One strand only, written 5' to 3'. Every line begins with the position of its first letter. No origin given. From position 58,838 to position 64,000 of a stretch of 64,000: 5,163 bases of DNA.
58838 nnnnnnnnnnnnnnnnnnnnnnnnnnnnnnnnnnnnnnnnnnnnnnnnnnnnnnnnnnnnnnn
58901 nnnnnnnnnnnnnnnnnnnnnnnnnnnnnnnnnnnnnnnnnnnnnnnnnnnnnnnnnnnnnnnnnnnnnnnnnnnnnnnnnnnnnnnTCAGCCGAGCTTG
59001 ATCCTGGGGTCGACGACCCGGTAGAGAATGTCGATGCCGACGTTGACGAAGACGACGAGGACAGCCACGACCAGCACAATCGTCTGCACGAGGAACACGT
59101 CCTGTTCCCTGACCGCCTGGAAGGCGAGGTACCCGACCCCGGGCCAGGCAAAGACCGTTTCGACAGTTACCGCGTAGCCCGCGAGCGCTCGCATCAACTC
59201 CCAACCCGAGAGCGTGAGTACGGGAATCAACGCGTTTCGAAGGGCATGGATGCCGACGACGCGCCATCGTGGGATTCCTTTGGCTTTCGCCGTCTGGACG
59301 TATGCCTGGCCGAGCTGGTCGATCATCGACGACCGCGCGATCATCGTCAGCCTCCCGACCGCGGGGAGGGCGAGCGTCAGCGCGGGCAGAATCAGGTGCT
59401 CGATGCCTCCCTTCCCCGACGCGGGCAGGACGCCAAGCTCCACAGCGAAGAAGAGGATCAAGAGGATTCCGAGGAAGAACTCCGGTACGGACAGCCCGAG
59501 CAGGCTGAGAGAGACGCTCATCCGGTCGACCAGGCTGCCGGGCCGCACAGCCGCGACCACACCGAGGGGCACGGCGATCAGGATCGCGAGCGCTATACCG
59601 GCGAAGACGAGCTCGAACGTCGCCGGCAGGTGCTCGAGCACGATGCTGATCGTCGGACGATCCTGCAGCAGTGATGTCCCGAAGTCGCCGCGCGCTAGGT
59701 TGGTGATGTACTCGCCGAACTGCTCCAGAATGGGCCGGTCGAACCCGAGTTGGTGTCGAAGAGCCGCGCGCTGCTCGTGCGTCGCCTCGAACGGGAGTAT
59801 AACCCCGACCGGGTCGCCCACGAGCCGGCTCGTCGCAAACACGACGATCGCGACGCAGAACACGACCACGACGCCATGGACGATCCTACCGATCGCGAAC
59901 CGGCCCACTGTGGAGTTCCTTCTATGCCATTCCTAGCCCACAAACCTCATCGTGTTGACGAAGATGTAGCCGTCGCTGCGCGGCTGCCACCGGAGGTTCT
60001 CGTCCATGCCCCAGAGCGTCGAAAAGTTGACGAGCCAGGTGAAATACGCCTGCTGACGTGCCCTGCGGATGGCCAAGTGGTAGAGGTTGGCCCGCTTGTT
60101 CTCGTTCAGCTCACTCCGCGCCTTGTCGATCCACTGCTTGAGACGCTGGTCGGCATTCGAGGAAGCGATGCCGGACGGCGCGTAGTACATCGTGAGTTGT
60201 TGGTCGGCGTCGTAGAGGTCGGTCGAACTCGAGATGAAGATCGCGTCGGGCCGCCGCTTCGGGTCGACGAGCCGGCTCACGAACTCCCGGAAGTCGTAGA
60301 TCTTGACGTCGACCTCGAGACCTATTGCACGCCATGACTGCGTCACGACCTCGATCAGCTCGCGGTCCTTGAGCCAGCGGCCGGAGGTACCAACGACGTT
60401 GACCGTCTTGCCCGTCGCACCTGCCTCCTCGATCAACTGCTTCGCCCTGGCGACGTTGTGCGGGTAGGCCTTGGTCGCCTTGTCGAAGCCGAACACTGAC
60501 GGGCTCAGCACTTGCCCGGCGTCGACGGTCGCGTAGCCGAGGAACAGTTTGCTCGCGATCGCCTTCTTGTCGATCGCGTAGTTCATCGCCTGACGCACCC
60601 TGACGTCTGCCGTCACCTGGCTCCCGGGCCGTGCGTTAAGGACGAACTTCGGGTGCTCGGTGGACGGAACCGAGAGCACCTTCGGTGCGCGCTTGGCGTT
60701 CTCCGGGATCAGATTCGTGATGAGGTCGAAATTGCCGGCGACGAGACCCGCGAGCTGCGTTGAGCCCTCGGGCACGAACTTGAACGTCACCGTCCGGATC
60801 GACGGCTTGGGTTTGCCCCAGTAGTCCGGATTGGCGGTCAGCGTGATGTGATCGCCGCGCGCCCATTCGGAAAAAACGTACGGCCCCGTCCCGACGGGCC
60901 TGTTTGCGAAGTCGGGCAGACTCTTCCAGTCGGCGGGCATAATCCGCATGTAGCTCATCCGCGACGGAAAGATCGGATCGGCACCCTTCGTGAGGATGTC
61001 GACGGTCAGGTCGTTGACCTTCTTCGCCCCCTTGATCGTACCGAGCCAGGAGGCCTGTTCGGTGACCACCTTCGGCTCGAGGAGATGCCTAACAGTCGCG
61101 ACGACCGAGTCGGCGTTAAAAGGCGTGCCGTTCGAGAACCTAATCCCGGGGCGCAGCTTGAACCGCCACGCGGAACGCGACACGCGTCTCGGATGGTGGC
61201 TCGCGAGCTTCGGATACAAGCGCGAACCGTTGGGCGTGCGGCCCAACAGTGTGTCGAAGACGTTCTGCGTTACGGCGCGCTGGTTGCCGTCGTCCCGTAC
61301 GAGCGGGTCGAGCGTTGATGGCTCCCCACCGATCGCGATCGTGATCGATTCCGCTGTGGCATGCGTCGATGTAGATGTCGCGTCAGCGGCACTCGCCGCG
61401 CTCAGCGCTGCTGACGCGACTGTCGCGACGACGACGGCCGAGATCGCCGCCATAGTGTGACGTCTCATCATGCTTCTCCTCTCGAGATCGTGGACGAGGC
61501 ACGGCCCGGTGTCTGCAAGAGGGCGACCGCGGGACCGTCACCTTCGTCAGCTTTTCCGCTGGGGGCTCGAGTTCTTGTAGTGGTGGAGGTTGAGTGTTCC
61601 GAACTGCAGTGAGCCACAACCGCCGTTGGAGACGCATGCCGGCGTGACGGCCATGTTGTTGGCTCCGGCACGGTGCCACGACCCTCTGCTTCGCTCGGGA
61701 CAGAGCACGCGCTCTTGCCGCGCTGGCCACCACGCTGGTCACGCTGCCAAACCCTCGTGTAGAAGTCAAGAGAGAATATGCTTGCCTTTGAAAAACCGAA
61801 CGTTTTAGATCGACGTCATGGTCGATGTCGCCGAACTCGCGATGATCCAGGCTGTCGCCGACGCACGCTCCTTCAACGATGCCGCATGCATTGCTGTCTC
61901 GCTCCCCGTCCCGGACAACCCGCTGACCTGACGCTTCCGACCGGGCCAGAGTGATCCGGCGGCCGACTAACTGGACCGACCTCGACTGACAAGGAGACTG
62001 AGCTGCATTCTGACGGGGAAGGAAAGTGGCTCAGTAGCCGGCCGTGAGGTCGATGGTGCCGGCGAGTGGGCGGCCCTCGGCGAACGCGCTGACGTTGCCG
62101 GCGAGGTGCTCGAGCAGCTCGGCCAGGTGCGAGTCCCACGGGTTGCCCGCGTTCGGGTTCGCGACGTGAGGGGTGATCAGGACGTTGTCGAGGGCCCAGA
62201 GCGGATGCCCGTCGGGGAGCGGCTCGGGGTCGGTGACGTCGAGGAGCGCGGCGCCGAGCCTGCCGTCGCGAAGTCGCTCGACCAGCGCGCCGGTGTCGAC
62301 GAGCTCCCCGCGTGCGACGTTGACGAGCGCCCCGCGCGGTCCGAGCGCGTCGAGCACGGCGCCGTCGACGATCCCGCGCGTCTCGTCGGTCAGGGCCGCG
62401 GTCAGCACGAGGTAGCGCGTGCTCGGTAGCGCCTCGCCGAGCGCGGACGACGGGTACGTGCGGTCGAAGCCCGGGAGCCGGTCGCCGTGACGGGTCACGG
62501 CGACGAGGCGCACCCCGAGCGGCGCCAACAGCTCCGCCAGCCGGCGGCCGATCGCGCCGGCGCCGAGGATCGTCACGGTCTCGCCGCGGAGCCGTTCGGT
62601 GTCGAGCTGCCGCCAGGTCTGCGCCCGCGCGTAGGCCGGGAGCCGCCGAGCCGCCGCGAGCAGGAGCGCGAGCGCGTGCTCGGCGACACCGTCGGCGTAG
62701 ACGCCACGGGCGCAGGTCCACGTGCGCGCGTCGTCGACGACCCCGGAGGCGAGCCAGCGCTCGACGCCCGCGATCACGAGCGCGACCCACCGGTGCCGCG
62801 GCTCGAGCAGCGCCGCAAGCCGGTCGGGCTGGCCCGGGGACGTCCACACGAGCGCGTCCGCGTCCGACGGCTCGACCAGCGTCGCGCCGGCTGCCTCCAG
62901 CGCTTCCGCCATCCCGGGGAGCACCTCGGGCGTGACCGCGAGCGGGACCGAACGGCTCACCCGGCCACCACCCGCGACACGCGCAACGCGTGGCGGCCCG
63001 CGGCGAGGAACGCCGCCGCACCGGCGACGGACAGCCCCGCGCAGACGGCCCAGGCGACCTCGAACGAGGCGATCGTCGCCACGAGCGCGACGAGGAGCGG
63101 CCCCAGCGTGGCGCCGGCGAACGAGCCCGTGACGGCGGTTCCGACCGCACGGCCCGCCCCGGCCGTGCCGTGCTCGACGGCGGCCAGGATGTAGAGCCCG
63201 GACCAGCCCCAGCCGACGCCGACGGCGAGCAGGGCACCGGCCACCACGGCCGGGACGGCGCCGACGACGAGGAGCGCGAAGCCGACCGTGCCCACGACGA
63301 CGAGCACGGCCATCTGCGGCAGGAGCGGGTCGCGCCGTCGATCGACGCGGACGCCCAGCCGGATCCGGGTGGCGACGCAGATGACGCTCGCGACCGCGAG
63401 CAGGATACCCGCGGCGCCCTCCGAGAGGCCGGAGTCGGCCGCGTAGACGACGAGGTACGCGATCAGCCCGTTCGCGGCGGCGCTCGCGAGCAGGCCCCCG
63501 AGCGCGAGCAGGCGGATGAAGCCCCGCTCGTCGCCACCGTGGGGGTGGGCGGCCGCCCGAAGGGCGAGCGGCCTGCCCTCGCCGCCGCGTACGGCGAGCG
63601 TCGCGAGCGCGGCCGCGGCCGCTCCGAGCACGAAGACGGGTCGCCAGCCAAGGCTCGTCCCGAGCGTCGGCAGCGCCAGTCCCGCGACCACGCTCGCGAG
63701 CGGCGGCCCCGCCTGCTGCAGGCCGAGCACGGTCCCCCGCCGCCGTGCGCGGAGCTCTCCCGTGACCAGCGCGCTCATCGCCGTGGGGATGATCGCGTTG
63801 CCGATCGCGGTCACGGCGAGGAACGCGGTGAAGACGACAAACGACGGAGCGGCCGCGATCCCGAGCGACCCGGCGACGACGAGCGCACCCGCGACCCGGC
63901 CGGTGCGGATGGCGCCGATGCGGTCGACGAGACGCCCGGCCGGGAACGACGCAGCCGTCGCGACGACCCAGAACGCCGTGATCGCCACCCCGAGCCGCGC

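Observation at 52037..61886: Two convergent operons driven by inverted copies of one LysR promoter/leader, each with its own insert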

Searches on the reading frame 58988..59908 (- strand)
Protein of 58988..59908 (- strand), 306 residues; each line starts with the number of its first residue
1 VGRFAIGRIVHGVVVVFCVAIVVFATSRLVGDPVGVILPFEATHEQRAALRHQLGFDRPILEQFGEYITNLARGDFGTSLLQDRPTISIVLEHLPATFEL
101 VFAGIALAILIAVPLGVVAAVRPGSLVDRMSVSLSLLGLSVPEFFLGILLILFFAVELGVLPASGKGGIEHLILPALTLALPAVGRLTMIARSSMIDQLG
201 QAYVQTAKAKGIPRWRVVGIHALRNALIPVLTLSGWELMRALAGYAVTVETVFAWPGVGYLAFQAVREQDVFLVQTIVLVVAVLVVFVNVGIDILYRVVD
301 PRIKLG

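Call 7: search_protein_families(library=pfam, proteins=[window:58988-59908:-])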
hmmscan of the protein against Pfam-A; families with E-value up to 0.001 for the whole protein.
window:58988-59908:- (306 aa): 2 families
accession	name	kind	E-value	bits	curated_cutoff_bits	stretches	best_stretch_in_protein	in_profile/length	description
PF00528.27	BPD_transp_1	-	4.8e-38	131.2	26.4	1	112-304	1-183/184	Binding-protein-dependent transport system inner membrane component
PF19300.4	BPD_transp_1_N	-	8.3e-06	26.4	23.8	1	1-74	1-75/114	Binding-prot-dependent transport system membrane comp, N-term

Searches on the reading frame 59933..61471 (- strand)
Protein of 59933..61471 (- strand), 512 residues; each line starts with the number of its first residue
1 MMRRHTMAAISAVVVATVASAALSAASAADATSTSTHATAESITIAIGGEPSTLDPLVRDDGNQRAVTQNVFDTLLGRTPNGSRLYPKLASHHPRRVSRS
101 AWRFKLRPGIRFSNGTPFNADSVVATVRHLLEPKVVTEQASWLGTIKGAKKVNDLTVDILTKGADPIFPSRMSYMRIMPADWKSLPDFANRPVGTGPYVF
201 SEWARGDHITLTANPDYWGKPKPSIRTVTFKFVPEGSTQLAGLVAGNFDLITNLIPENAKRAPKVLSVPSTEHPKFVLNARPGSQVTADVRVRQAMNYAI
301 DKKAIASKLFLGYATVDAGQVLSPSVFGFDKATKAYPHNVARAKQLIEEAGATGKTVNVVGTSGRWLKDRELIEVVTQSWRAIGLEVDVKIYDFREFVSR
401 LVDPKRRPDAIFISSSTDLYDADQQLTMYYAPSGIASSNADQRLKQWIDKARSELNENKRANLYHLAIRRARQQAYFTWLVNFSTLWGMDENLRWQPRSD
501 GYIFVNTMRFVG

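Call 7: search_protein_families(library=pfam, proteins=[window:59933-61471:-])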
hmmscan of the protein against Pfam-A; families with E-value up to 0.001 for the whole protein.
window:59933-61471:- (512 aa): 1 family
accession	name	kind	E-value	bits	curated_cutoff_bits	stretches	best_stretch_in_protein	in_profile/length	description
PF00496.27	SBP_bac_5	-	3.2e-74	250.7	32.4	1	85-435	2-366/368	Bacterial extracellular solute-binding proteins, family 5 Middle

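Call 26: find_encoding_contigs(protein=window:59933-61471:-, flank=10000, max_places=8)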
Protein window:59933-61471:- (512 aa): no gene with exactly this product is on record in the collection.

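Call 28: find_encoding_contigs(protein=window:59933-61468:-, flank=10000, max_places=8)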
Protein window:59933-61468:- (511 aa): 5 contigs read that carry it; 5 places shown.
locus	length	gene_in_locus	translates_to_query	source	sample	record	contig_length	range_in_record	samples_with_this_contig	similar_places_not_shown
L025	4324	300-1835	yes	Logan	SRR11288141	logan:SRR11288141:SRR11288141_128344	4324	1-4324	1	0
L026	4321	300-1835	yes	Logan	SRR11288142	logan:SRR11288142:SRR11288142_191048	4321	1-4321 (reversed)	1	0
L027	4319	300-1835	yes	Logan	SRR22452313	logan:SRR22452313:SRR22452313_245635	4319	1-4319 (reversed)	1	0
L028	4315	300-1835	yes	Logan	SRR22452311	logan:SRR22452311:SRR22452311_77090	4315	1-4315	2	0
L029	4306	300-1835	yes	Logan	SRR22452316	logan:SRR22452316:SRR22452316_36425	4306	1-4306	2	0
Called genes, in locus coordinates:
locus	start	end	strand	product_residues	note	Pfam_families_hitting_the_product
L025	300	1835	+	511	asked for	PF00496:SBP_bac_5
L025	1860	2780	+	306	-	PF19300:BPD_transp_1_N (weak), PF00528:BPD_transp_1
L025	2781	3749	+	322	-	PF12911:OppC_N, PF00528:BPD_transp_1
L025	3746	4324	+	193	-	?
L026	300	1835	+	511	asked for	PF00496:SBP_bac_5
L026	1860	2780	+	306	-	PF19300:BPD_transp_1_N (weak), PF00528:BPD_transp_1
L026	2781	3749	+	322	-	PF12911:OppC_N, PF00528:BPD_transp_1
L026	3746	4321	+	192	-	?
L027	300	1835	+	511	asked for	PF00496:SBP_bac_5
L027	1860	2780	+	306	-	PF19300:BPD_transp_1_N (weak), PF00528:BPD_transp_1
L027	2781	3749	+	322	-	PF12911:OppC_N, PF00528:BPD_transp_1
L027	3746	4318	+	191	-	?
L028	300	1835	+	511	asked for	PF00496:SBP_bac_5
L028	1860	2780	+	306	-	PF19300:BPD_transp_1_N (weak), PF00528:BPD_transp_1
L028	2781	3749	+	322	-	PF12911:OppC_N, PF00528:BPD_transp_1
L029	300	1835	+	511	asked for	PF00496:SBP_bac_5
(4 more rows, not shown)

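Call 37: find_homologous_proteins(query=window:59933-61468:-, max_evalue=1e-60)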
Query window:59933-61468:- (511 aa): 575 proteins with E <= 1e-60 among 8000 candidates; the best 120 are listed.
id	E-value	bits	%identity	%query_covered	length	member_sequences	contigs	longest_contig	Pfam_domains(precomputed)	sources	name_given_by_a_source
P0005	1.1e-273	926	100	80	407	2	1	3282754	PF00496.28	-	-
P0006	4.9e-258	875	74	100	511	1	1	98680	PF00496.28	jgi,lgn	-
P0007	1.6e-257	873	73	100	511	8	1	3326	PF00496.28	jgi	jgi:peptide/nickel transport system substrate-binding protein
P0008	3.3e-255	865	73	100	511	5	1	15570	PF00496.28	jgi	-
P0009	1.1e-252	857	73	94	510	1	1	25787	PF00496.28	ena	-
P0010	4.2e-242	822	72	93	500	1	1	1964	PF00496.28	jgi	jgi:peptide/nickel transport system substrate-binding protein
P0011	9.9e-240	814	71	92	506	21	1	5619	PF00496.28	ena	-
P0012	1.3e-238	811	70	94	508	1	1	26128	PF00496.28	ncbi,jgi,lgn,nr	ncbi:MAG TPA: ABC transporter substrate-binding protein [Gaiellaceae bacterium]|jgi:peptide/nickel t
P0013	1.4e-236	804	68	91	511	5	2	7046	PF00496.28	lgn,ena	-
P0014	1.5e-230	784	66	100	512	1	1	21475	PF00496.28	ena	-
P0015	1.3e-227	774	64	100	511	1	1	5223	PF00496.28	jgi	-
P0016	1.5e-222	758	64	100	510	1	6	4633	PF00496.28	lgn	-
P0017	9.5e-214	729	66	92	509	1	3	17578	PF00496.28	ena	-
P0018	5.3e-209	713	61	92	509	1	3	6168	PF00496.28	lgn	-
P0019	5.7e-201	686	65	95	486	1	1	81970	PF00496.28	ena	-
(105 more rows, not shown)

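Call 38: find_encoding_contigs(protein=P0006, flank=10000, max_places=2)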
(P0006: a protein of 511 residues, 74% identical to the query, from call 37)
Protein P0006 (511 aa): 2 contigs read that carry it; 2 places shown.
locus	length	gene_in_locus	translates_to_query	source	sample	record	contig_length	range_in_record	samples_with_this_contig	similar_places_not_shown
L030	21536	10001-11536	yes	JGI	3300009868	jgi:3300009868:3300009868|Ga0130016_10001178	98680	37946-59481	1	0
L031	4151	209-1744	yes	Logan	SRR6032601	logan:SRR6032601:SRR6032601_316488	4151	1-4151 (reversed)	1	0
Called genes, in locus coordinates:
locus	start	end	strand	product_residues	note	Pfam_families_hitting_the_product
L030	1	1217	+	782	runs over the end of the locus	PF01315:Ald_Xan_dh_C, PF02738:MoCoBD_1, PF20256:MoCoBD_2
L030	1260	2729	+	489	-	PF20695:UbiD_N, PF01977:UbiD, PF20696:UbiD_C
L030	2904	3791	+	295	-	PF00941:FAD_binding_5, PF03450:CO_deh_flav_C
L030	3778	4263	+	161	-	PF00111:Fer2, PF13085:Fer2_3 (faint), PF01799:Fer2_2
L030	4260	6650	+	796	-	PF01315:Ald_Xan_dh_C, PF02738:MoCoBD_1, PF20256:MoCoBD_2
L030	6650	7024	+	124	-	PF00903:Glyoxalase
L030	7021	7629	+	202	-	PF02441:Flavoprotein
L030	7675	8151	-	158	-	-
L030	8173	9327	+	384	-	PF07690:MFS_1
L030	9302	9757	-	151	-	PF02441:Flavoprotein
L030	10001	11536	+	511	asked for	PF00496:SBP_bac_5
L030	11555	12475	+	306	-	PF19300:BPD_transp_1_N (weak), PF00528:BPD_transp_1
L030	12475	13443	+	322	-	PF12911:OppC_N, PF00528:BPD_transp_1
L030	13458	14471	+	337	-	PF00005:ABC_tran, PF13304:AAA_21 (weak), PF08352:oligo_HPY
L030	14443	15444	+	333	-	PF00005:ABC_tran, PF08352:oligo_HPY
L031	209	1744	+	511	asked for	PF00496:SBP_bac_5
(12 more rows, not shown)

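Call 39: find_encoding_contigs(protein=P0009, flank=10000, max_places=2)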
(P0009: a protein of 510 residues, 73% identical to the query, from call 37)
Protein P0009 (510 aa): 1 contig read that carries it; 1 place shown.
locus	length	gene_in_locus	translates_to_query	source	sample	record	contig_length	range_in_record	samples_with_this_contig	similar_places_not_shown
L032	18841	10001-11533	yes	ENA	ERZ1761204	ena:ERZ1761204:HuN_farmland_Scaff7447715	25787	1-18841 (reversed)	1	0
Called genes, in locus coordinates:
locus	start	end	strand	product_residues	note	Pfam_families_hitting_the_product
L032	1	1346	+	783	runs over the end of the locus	PF01315:Ald_Xan_dh_C, PF02738:MoCoBD_1, PF20256:MoCoBD_2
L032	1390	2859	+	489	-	PF20695:UbiD_N, PF01977:UbiD, PF20696:UbiD_C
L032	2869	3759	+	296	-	PF00941:FAD_binding_5, PF03450:CO_deh_flav_C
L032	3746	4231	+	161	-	PF00111:Fer2, PF01799:Fer2_2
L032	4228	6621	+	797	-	PF01315:Ald_Xan_dh_C, PF02738:MoCoBD_1, PF20256:MoCoBD_2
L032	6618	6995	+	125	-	PF00903:Glyoxalase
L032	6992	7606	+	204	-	PF02441:Flavoprotein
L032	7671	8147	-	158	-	-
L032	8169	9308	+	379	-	PF07690:MFS_1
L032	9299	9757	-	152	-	PF02441:Flavoprotein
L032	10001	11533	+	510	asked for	PF00496:SBP_bac_5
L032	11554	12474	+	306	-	PF19300:BPD_transp_1_N (weak), PF00528:BPD_transp_1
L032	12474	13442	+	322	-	PF12911:OppC_N, PF00528:BPD_transp_1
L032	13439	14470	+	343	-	PF00005:ABC_tran, PF13304:AAA_21 (weak), PF08352:oligo_HPY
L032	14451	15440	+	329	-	PF00005:ABC_tran, PF08352:oligo_HPY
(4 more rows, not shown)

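Call 40: find_encoding_contigs(protein=P0008, flank=10000, max_places=2)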
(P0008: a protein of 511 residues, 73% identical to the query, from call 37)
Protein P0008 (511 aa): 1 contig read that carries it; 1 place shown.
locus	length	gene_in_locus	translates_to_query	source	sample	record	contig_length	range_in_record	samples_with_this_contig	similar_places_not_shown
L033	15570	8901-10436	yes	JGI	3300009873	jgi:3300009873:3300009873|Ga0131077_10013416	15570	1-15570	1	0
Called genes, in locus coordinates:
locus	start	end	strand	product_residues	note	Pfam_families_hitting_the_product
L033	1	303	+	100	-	?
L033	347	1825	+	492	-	PF20695:UbiD_N, PF01977:UbiD, PF20696:UbiD_C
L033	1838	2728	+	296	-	PF00941:FAD_binding_5, PF03450:CO_deh_flav_C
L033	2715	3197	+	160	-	PF00111:Fer2, PF13085:Fer2_3 (weak), PF01799:Fer2_2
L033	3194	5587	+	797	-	PF01315:Ald_Xan_dh_C, PF02738:MoCoBD_1, PF20256:MoCoBD_2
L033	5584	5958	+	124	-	PF00903:Glyoxalase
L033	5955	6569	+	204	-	PF02441:Flavoprotein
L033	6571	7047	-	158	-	-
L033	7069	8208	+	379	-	PF07690:MFS_1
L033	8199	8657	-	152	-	PF02441:Flavoprotein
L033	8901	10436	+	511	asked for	PF00496:SBP_bac_5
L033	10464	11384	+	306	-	PF19300:BPD_transp_1_N, PF00528:BPD_transp_1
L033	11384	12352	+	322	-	PF12911:OppC_N, PF00528:BPD_transp_1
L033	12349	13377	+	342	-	PF00005:ABC_tran, PF13304:AAA_21 (weak), PF08352:oligo_HPY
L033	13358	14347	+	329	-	PF00005:ABC_tran, PF08352:oligo_HPY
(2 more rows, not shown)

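Call 54: search_protein_families(library=ncbifam, proteins=[window:59933-61468:-], max_evalue=0.00001)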
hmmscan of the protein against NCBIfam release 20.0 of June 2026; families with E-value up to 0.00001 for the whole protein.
window:59933-61468:- (511 aa): 11 families
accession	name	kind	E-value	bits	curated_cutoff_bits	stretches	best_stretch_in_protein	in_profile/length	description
TIGR02294.1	nickel_nikA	equivalog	2.7e-40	138.4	393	1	38-479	4-470/501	nickel ABC transporter substrate-binding protein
NF045468.1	Opp5A_nikA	equivalog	3.2e-39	134.7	600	1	27-505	5-483/488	nickel ABC transporter substrate-binding protein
NF011942.0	PRK15413.1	equivalog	7.7e-32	110.6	594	1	17-392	5-384/512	glutathione ABC transporter substrate-binding protein GsiB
TIGR04028.1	SBP_KPN_01854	hypoth_equivalog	1.1e-26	93.5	468.5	1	65-480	25-478/509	TIGR04028 family ABC transporter substrate-binding protein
NF045467.1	Opp4A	equivalog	2e-24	85.8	650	1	146-478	154-512/556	oligopeptide ABC transporter substrate-binding protein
NF043070.1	DppA_dipep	equivalog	3.3e-23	82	1005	1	187-485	203-508/535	dipeptide ABC transporter periplasmic-binding protein DppA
NF047575.1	opine_bind_CntA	exception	1.1e-22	80.3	800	1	1-250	1-248/535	staphylopine-dependent metal ABC transporter substrate-binding lipoprotein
NF011689.0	PRK15109.1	equivalog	1.7e-19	69.9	560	1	17-450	10-470/547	ABC transporter substrate-binding protein SapA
NF011684.0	PRK15104.1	equivalog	3.9e-19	68.8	947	1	9-359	10-390/543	oligopeptide ABC transporter substrate-binding protein OppA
NF010149.0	PRK13626.1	equivalog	1.9e-16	59.8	476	1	68-241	148-313/552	HTH-type transcriptional regulator SgrR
NF007287.0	PRK09755.1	equivalog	7.5e-13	48.1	1098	1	149-352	158-372/535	ABC transporter substrate-binding protein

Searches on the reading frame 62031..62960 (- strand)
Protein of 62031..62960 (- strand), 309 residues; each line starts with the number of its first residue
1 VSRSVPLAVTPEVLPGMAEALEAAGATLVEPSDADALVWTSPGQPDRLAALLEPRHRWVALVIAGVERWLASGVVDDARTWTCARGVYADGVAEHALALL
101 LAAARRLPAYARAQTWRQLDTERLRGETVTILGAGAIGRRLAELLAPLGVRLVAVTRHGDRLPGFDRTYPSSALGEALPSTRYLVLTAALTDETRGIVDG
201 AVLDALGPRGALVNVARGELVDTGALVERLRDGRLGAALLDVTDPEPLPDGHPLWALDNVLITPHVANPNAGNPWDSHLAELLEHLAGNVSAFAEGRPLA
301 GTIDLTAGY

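Call 8: search_protein_families(library=pfam, proteins=[window:62031-62960:-])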
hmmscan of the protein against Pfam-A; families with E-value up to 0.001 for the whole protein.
window:62031-62960:- (309 aa): 2 families
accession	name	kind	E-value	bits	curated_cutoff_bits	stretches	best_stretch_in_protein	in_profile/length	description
PF02826.25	2-Hacid_dh_C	-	1.6e-44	151.8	25.1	1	97-267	1-178/178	D-isomer specific 2-hydroxyacid dehydrogenase, NAD binding domain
PF00899.27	ThiF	-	0.00073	19.2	28.1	0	114-154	8-48/238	ThiF family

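Call 63: find_encoding_contigs(protein=window:62031-62960:-, flank=3000, max_places=6)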
Protein window:62031-62960:- (309 aa): 1 contig read that carries it; 1 place shown.
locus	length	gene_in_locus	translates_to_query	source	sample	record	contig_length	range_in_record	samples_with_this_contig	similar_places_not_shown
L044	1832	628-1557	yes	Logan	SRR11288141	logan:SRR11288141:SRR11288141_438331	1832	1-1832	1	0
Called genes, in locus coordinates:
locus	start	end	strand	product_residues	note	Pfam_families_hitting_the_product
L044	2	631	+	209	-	?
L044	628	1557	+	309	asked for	PF02826:2-Hacid_dh_C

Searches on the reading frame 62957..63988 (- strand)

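Call 8: search_protein_families(library=pfam, proteins=[window:62957-63988:-])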
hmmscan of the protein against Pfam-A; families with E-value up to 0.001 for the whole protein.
window:62957-63988:- (343 aa): 1 family
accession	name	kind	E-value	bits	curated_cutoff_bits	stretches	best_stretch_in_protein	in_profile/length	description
PF07690.21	MFS_1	-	1.4e-25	90.4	33.4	1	2-283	37-333/347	Major Facilitator Superfamily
